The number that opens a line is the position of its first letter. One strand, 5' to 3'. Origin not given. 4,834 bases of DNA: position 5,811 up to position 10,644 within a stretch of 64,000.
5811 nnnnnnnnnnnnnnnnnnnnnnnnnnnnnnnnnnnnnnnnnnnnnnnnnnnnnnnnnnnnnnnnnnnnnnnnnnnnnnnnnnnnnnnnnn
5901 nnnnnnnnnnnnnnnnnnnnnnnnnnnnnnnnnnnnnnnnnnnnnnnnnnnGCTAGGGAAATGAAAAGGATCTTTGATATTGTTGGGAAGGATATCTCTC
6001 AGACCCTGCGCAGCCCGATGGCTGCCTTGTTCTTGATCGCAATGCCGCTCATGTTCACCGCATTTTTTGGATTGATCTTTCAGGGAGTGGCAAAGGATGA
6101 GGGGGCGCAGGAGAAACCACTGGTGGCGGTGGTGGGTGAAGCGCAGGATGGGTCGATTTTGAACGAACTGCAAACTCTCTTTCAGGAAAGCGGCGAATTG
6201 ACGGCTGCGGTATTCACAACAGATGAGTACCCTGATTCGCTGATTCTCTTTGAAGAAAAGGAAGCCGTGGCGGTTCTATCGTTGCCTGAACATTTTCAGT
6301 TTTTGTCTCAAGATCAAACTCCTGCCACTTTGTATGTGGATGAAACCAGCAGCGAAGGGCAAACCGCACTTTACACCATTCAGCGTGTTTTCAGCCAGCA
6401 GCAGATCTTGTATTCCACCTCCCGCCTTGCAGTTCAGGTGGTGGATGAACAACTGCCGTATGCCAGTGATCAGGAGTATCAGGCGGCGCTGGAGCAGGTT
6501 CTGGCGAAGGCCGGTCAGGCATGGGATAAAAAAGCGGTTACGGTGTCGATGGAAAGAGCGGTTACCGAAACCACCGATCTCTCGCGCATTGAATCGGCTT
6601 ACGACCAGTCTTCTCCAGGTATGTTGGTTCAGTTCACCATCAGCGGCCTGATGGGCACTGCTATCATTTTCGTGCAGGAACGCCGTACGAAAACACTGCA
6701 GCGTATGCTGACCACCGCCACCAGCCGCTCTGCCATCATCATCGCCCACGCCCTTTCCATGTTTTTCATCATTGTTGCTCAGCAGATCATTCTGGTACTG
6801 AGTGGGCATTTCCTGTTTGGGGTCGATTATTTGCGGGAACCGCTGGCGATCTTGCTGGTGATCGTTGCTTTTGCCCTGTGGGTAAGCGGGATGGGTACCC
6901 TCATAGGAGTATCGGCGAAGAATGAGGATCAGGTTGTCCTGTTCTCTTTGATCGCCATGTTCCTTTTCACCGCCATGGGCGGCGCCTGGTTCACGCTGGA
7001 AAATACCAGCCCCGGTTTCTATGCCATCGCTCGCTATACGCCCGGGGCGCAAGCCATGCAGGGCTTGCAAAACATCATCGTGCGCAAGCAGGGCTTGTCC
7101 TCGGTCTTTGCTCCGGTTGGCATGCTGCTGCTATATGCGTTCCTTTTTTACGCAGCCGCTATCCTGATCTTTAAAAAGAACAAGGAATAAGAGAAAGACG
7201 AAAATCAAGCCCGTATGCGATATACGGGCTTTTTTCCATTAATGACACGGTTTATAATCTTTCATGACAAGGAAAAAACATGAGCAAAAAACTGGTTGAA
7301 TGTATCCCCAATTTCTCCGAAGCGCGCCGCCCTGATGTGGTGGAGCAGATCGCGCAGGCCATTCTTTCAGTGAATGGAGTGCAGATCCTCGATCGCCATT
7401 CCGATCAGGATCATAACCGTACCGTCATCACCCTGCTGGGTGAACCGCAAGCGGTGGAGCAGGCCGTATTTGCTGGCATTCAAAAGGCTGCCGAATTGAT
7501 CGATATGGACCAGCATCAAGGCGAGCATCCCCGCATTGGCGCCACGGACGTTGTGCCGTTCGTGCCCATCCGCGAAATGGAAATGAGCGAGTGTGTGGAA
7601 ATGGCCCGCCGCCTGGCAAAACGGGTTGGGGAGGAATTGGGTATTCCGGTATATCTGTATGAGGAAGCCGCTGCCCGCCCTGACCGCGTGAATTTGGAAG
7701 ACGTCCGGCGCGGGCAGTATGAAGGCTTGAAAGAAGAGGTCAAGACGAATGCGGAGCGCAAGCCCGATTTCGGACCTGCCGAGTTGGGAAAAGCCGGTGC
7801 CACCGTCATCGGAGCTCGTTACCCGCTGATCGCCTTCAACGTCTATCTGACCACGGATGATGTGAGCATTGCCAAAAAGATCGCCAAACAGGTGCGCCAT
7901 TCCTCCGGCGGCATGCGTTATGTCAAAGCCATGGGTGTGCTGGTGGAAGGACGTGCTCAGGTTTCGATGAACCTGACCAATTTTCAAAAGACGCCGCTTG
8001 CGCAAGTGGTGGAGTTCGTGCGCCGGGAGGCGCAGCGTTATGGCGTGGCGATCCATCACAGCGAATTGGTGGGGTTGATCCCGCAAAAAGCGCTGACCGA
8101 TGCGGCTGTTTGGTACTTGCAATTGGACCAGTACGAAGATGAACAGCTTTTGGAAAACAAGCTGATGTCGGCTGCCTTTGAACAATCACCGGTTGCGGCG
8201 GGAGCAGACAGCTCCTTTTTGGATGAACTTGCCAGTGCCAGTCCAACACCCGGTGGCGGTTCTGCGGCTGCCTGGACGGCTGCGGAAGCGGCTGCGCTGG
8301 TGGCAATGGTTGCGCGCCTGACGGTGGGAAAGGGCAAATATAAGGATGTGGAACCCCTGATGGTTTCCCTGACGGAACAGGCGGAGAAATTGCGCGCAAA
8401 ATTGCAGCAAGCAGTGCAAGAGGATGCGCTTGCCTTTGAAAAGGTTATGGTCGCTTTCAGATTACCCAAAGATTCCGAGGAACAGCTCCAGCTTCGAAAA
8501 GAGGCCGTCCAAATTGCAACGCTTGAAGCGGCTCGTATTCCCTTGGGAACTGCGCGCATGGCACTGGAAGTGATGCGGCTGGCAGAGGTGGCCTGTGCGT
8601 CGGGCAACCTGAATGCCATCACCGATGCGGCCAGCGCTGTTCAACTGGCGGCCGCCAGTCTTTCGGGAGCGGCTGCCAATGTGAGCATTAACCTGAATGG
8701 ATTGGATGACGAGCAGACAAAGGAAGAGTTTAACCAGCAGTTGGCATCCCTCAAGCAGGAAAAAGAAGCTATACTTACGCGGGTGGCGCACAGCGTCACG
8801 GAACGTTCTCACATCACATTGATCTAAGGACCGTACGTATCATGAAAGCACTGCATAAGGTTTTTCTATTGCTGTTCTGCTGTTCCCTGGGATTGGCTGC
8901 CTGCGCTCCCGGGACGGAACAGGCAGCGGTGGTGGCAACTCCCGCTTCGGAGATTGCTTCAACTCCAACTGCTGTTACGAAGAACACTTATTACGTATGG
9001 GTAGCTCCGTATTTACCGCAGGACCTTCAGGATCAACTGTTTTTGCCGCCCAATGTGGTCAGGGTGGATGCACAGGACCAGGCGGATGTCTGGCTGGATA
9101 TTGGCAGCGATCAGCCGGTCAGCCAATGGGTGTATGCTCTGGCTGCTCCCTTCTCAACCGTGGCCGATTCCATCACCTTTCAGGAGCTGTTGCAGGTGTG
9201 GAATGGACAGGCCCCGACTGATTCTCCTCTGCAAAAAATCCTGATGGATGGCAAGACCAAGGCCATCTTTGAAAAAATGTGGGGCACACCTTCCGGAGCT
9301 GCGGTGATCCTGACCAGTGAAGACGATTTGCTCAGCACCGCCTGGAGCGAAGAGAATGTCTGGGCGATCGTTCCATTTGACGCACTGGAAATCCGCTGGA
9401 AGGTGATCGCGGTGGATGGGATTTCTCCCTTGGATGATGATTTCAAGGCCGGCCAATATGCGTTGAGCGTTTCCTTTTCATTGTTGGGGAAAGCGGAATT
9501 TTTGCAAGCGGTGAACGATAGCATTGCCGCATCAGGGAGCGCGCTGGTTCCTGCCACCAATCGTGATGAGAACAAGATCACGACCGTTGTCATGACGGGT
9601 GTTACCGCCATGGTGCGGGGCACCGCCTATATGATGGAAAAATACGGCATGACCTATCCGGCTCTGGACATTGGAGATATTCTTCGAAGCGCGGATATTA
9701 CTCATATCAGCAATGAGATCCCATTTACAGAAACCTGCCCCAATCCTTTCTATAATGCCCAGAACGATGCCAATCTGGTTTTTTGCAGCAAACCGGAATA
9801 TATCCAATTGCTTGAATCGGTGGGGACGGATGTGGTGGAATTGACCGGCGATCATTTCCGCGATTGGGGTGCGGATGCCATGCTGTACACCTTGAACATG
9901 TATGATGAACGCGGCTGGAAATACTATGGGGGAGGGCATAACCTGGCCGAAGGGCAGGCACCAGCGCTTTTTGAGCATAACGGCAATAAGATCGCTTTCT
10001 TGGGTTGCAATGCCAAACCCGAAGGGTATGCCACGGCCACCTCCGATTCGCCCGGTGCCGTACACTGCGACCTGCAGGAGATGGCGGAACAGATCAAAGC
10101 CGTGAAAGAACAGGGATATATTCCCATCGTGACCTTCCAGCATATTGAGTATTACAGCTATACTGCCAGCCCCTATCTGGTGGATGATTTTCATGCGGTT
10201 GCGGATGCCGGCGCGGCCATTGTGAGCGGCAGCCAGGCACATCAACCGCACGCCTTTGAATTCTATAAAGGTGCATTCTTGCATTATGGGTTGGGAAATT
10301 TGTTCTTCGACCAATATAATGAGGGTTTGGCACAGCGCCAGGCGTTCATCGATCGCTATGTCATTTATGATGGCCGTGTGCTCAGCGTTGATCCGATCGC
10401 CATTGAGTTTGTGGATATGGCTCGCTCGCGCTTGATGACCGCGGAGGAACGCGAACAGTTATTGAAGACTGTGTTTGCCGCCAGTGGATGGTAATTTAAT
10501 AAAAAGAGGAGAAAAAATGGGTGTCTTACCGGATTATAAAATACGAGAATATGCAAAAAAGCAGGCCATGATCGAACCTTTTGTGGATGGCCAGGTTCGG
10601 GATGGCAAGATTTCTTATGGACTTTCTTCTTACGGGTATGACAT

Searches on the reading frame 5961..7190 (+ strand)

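Call 81: search_protein_families(library=pfam, proteins=[window:5961-7190:+], max_evalue=0.000001)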
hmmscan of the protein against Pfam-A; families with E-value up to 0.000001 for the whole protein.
window:5961-7190:+ (409 aa): 3 families
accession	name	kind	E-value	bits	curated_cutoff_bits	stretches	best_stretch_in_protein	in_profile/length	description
PF12698.13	ABC2_membrane_3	-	4e-29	102.2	31.6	1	24-402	6-347/347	ABC-2 family transporter protein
PF01061.29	ABC2_membrane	-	1.1e-18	68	26.9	1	219-373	52-210/211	ABC-2 type transporter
PF12679.13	ABC2_membrane_2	-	1.7e-08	34.5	27.2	1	7-407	3-281/283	ABC-2 family transporter protein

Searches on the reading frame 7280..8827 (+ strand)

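Call 81: search_protein_families(library=pfam, proteins=[window:7280-8827:+], max_evalue=0.000001)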
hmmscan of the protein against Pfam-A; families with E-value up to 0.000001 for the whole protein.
window:7280-8827:+ (515 aa): 3 families
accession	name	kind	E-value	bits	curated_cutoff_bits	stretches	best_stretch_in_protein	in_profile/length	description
PF07837.17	FTCD_N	-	1.8e-73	246.5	27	1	5-180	1-176/176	Formiminotransferase domain, N-terminal subdomain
PF04961.17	FTCD_C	-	1.5e-56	191.4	24.5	1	312-488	4-180/182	Formiminotransferase-cyclodeaminase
PF02971.19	FTCD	-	1.4e-25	90.4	24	1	183-290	2-120/145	Formiminotransferase domain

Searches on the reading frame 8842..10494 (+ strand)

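Call 81: search_protein_families(library=pfam, proteins=[window:8842-10494:+], max_evalue=0.000001)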
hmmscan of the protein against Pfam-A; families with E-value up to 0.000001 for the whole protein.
window:8842-10494:+ (550 aa): 1 family
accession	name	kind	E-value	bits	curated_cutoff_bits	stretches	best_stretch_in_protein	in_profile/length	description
PF09587.15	PGA_cap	-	4.6e-38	131.6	27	1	248-491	1-255/255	Bacterial capsule synthesis protein PGA_cap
